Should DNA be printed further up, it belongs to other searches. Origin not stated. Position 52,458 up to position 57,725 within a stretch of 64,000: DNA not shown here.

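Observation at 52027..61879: AT-rich three-gene cluster encoding a Cys-rich small protein and two giant (1655 aa and ~1430 aa) motif-less proteins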

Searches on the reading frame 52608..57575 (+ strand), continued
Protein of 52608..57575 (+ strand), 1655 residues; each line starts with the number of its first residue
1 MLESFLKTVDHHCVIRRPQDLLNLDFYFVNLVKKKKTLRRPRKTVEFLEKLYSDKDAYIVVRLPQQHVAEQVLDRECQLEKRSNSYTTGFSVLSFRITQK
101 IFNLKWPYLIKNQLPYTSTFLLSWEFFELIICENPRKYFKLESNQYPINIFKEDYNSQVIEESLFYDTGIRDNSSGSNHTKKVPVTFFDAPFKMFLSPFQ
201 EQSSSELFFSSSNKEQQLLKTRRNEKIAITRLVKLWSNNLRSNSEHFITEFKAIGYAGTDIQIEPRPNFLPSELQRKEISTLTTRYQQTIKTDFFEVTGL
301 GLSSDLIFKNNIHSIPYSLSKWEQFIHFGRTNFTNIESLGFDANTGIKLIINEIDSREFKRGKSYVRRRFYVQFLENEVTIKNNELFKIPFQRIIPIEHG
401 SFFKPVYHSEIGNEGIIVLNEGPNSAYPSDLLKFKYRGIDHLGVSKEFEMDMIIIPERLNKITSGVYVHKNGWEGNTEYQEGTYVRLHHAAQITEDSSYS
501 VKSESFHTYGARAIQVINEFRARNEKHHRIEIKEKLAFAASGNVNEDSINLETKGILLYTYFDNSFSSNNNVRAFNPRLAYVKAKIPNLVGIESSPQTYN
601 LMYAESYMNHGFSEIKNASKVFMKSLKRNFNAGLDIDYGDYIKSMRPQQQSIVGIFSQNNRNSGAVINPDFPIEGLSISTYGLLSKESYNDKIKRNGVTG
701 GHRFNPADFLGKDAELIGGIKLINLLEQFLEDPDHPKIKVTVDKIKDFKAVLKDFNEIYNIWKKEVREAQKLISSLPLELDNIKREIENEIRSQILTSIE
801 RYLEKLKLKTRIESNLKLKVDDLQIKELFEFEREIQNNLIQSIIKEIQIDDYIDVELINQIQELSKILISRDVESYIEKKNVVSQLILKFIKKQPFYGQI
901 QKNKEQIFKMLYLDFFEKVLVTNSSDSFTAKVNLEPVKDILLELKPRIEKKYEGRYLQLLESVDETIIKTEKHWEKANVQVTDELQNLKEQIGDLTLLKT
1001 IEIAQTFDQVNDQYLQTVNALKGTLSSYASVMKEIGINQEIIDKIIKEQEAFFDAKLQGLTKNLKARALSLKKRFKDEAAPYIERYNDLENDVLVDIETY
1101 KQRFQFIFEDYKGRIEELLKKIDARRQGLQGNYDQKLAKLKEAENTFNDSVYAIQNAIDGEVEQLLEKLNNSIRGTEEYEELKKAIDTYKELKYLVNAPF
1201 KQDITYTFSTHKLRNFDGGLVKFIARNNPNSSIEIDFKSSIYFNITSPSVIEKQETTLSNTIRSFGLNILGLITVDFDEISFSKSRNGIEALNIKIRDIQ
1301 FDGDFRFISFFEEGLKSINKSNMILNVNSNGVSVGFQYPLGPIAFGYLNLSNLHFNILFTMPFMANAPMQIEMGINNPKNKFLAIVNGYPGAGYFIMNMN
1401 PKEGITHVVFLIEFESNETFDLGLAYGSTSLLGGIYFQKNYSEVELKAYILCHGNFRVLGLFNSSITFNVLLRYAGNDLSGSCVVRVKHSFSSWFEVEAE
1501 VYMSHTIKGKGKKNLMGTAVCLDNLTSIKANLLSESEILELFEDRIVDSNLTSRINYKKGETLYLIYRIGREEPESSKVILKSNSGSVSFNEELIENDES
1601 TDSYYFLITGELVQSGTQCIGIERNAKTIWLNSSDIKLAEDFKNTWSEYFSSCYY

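Call 98: search_protein_families(library=padloc, proteins=[L007:6431-8053:+, L002:18021-18929:+], max_evalue=0.01)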
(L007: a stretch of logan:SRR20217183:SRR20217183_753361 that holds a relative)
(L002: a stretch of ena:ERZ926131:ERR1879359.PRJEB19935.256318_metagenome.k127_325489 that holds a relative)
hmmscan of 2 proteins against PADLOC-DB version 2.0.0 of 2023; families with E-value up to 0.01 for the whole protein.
L007:6431-8053:+ (540 aa): 0 families

L002:18021-18929:+ (302 aa): 0 families

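Call 102: search_protein_families(library=padloc, proteins=[L002:751-1635:+, L002:1829-2545:+, L002:2794-3222:+, L002:3219-4268:+, L005:19081-20283:+], max_evalue=0.001)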
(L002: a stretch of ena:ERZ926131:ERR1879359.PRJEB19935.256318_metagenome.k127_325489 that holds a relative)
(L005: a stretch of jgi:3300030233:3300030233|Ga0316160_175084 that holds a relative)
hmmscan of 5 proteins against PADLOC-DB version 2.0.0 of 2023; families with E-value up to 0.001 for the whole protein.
L002:751-1635:+ (294 aa): 0 families

L002:1829-2545:+ (238 aa): 0 families

L002:2794-3222:+ (142 aa): 0 families

L002:3219-4268:+ (349 aa): 0 families

L005:19081-20283:+ (400 aa): 0 families

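Call 105: search_dna_similar(query=window:52608-57572:+, collection=plasmids, mode=protein, max_evalue=0.001)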
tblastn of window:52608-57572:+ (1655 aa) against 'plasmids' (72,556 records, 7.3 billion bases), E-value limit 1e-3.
Records with a match: 15; places in all: 15; records where one place covers at least 80% of the query: 0.
Best place of each record, by identity: <60% 15.
By first word of the organism name: Bacillus 7; Streptomyces 2; Cupriavidus 2; Rhizobium 2; Agrobacterium 1; Diaphorobacter 1.
By predicted mobility (MOB-suite, as given by PLSDB): non-mobilizable 10; mobilizable 3; conjugative 2.
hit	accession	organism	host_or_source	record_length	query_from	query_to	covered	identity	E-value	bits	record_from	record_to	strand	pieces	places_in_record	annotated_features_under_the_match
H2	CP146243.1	Agrobacterium vitis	Vitis vinifera,cell culture,Grape gall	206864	1053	1492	27%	22.9%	1e-5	58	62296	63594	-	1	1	hypothetical protein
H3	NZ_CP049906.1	Diaphorobacter sp. HDW4B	single bacterial strain,Hydrophilus ...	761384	1136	1483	21%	22.6%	1e-9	72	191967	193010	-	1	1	hypothetical protein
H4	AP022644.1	Bacillus wiedmannii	-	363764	1153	1468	19%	24.4%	2e-13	84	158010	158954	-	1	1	hypothetical protein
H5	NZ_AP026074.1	Streptomyces nigrescens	-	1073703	1226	1492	16%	25.4%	2e-17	97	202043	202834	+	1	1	none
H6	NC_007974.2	Cupriavidus metallidurans CH34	-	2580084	1253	1506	15%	26.4%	1e-11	78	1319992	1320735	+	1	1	none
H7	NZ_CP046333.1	Cupriavidus metallidurans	sedimentation pond in a zinc factory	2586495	1253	1506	15%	26.4%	1e-11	78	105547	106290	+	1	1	none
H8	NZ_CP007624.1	Bacillus pseudomycoides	-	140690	1236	1509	17%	24.2%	6e-18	99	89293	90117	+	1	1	hypothetical protein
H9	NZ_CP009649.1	Bacillus pseudomycoides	-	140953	1236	1509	17%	24.2%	6e-18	99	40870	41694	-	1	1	hypothetical protein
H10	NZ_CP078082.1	Bacillus tropicus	Cell culture,soil sample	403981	1217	1468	15%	25.6%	3e-15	90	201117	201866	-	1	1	hypothetical protein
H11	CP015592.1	Bacillus cereus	whole organism,garden soil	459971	1217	1468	15%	25.6%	3e-15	90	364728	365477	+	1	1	none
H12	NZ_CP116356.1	Streptomyces xanthophaeus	whole organism,soil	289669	1256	1493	14%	27.0%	2e-19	103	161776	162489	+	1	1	hypothetical protein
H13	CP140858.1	Rhizobium ruizarguesonis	Trifolium pratense,whole organism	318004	1257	1488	14%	25.8%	4e-11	76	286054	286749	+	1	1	hypothetical protein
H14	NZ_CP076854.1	Rhizobium sp. WYJ-E13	Curcuma wenyujin Y.H. Chen et C. ...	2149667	1257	1488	14%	25.8%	4e-11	76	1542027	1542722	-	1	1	none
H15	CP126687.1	Bacillus bombysepticus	Microtermes sp. colony Mi106,bacterial ...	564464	1258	1474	13%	26.5%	8e-13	82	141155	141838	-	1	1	hypothetical protein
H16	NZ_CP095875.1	Bacillus sp. PGP15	-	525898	1262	1468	13%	26.9%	5e-15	89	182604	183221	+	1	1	hypothetical protein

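Call 107: get_annotated_region(hit=H12, flank=12000)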
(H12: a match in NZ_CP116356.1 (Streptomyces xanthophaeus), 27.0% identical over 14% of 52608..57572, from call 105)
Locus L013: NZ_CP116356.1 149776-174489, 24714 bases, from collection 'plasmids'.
description: Streptomyces xanthophaeus strain KPP03845 plasmid unnamed1
organism: Streptomyces xanthophaeus (NCBI taxid 67385)
taxonomy: Bacteria; Actinomycetota; Actinomycetes; Kitasatosporales; Streptomycetaceae; Streptomyces; Streptomyces xanthophaeus
host: -; source: whole organism,soil; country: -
typing (MOB-suite, as given by PLSDB): mobilizable; relaxase MOBF,MOBF
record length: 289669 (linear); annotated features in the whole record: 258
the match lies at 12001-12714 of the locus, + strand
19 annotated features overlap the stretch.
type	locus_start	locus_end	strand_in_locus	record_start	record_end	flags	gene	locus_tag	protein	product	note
CDS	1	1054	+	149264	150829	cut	-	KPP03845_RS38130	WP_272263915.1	phage/plasmid primase, P4 family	GO:0006260 - DNA replication [Evidence IEA]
CDS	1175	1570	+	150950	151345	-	-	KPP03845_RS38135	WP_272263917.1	DUF6009 family protein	-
CDS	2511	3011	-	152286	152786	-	-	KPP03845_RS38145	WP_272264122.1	GNAT family N-acetyltransferase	-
CDS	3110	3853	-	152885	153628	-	-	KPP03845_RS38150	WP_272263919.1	class I SAM-dependent methyltransferase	-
CDS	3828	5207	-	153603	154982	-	-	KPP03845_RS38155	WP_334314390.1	MFS transporter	GO:0055085 - transmembrane transport [Evidence IEA]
CDS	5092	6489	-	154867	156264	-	-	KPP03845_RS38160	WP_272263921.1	SUMF1/EgtB/PvdO family nonheme iron enzyme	-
CDS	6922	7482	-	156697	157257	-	-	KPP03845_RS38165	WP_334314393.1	transposase family protein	-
CDS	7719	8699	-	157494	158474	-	-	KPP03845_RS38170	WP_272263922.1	hypothetical protein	-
CDS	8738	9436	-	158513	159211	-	-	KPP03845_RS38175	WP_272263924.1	hypothetical protein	-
CDS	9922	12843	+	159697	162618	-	-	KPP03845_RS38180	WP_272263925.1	hypothetical protein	-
CDS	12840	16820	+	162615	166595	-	-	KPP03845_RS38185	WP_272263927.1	hypothetical protein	-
CDS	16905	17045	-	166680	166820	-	-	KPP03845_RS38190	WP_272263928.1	hypothetical protein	-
CDS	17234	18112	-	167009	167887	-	-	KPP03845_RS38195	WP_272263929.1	hypothetical protein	-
CDS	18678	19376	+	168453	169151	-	-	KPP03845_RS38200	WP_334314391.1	BTAD domain-containing putative transcriptional regulator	-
CDS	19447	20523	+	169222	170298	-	-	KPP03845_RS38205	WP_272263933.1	ferritin-like protein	-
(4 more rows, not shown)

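Call 108: get_annotated_region(hit=H8, flank=12000)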
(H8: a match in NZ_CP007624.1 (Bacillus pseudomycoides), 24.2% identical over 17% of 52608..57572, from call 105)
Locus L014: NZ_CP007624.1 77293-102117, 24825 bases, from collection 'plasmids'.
description: Bacillus pseudomycoides strain 219298 plasmid unnamed_4, complete sequence
organism: Bacillus pseudomycoides (NCBI taxid 64104)
taxonomy: Bacteria; Bacillota; Bacilli; Bacillales; Bacillaceae; Bacillus; Bacillus pseudomycoides
host: -; source: -; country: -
typing (MOB-suite, as given by PLSDB): non-mobilizable; replicon rep_cluster_125,rep_cluster_1869
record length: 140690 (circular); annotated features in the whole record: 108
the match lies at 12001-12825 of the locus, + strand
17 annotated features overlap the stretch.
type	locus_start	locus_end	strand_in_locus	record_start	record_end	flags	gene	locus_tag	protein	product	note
CDS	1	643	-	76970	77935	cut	-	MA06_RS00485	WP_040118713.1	zinc-binding dehydrogenase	-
CDS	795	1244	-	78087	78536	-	-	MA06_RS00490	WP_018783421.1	GyrI-like domain-containing protein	-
CDS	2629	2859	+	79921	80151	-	-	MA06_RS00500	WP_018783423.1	helix-turn-helix transcriptional regulator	-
CDS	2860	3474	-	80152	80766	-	-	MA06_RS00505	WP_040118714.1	replication-relaxation family protein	-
CDS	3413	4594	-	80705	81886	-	-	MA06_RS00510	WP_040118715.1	FtsK/SpoIIIE domain-containing protein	-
CDS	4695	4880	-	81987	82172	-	-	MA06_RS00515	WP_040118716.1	hypothetical protein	-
CDS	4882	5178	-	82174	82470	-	-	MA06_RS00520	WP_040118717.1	phage protein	-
CDS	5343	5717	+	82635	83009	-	-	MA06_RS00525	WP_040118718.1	hypothetical protein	-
CDS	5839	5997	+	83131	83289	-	-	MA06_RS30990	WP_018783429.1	hypothetical protein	-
CDS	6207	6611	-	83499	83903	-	-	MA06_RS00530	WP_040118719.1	GRAM domain-containing protein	-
CDS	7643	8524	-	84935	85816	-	-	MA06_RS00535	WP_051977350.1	hypothetical protein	-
CDS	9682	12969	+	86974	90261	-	-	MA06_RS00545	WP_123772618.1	hypothetical protein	-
CDS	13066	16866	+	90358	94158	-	-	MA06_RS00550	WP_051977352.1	hypothetical protein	-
CDS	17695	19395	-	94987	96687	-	-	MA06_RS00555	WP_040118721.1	hypothetical protein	-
CDS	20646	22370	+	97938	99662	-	-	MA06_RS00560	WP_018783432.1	helix-turn-helix transcriptional regulator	-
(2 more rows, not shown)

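Call 109: get_annotated_region(hit=H3, flank=12000)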
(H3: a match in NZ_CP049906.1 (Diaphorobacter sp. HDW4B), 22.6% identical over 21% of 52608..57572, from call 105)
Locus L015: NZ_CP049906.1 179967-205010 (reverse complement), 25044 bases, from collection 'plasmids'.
description: Diaphorobacter sp. HDW4B plasmid unnamed1, complete sequence
organism: Diaphorobacter sp. HDW4B (NCBI taxid 2714925)
taxonomy: Bacteria; Pseudomonadota; Betaproteobacteria; Burkholderiales; Comamonadaceae; Diaphorobacter; Diaphorobacter sp. HDW4B
host: -; source: single bacterial strain,Hydrophilus acuminatus; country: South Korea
typing (MOB-suite, as given by PLSDB): non-mobilizable
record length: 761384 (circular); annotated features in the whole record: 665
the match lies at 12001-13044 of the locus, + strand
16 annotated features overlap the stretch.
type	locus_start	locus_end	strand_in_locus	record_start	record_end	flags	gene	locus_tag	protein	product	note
CDS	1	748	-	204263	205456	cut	-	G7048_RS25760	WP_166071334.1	CaiB/BaiF CoA-transferase family protein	-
CDS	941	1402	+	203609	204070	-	-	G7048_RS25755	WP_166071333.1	hotdog domain-containing protein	-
CDS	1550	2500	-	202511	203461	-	-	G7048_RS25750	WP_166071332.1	LysR substrate-binding domain-containing protein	-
CDS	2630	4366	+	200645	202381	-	-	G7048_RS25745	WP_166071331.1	IlvD/Edd family dehydratase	-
CDS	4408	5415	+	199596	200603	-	-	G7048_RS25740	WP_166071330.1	tripartite tricarboxylate transporter substrate binding protein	-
CDS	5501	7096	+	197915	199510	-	-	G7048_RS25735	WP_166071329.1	aldehyde dehydrogenase (NADP(+))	-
CDS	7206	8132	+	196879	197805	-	-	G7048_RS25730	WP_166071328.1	dihydrodipicolinate synthase family protein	GO:0009436 - glyoxylate catabolic process [Evidence IEA]; GO:0071704 - organic substance metabolic process [Evidence ...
CDS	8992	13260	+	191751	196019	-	-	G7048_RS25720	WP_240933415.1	hypothetical protein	-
CDS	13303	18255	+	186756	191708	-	-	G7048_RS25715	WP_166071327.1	hypothetical protein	-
CDS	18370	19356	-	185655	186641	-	-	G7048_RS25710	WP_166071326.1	LysR substrate-binding domain-containing protein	-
CDS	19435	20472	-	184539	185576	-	-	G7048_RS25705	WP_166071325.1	porin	-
CDS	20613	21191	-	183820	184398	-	-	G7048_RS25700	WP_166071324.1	DUF2889 domain-containing protein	-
CDS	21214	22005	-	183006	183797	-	-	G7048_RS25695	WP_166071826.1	crotonase/enoyl-CoA hydratase family protein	-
CDS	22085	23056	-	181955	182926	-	-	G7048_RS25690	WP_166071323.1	tripartite tricarboxylate transporter substrate binding protein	-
CDS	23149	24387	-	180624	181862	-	-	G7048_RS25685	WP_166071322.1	CoA transferase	-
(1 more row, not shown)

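Call 111: search_dna_similar(query=window:52608-57572:+, collection=phages, mode=protein, max_evalue=0.001)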
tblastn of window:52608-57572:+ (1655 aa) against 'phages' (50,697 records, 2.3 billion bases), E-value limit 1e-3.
No match.
